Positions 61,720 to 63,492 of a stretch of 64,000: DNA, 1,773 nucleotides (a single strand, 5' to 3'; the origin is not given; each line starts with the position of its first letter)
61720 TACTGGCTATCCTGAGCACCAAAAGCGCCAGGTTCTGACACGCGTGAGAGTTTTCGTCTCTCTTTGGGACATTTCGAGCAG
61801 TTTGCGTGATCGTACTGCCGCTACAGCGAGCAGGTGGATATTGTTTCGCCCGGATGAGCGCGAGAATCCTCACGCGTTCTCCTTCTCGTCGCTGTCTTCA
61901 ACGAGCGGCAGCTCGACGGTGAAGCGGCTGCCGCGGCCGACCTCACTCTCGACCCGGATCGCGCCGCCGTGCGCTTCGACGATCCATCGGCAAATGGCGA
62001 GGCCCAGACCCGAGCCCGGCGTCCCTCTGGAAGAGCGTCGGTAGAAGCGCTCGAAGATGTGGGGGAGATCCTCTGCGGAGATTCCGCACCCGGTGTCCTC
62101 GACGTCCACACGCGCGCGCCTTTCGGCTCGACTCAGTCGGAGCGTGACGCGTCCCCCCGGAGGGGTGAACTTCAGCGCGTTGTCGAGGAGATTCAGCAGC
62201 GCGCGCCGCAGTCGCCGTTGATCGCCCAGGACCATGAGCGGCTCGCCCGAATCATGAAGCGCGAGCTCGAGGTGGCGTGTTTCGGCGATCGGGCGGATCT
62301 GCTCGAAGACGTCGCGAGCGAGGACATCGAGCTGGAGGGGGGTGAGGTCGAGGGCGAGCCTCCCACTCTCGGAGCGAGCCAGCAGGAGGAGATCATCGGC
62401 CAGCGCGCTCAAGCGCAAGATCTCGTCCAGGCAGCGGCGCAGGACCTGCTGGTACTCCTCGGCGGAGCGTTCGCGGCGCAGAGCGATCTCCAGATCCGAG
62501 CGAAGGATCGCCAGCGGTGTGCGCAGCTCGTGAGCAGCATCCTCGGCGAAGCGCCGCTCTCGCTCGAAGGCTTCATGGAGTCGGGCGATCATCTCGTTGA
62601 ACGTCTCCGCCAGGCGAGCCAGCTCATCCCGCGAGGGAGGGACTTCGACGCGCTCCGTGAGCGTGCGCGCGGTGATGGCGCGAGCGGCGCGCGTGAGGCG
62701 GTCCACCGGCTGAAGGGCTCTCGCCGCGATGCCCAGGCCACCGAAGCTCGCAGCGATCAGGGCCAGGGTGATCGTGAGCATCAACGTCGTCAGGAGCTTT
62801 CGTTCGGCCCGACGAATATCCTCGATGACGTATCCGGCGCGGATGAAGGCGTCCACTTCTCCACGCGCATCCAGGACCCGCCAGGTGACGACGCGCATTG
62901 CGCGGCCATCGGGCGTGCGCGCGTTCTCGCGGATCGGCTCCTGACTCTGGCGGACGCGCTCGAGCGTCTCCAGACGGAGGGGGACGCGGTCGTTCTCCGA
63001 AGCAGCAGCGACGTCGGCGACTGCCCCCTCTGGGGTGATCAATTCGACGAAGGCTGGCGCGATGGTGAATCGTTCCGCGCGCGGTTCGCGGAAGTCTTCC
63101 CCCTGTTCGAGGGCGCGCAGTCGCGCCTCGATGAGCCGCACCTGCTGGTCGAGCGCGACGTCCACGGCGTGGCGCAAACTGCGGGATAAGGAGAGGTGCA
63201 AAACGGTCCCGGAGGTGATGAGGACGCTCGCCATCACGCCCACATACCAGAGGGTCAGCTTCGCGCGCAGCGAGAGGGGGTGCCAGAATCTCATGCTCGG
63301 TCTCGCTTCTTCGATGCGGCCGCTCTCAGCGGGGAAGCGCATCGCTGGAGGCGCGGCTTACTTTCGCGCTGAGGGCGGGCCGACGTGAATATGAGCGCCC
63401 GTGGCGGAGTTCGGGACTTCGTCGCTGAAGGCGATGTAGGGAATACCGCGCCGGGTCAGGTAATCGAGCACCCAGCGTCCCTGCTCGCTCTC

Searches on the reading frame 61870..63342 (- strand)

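Call 83: search_protein_families(library=pfam, proteins=[window:61870-63342:-], max_evalue=0.00001)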
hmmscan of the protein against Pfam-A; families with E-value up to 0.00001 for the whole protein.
window:61870-63342:- (490 aa): 3 families
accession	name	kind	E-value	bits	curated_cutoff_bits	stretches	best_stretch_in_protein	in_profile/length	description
PF02518.31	HATPase_c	-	1.3e-35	122.6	26.4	1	373-480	1-109/111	Histidine kinase-, DNA gyrase B-, and HSP90-like ATPase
PF00672.30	HAMP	-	2.3e-13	50.7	25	1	205-257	2-53/53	HAMP domain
PF00512.31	HisKA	-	5.2e-13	49.3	26.9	1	262-327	2-66/66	His Kinase A (phospho-acceptor) domain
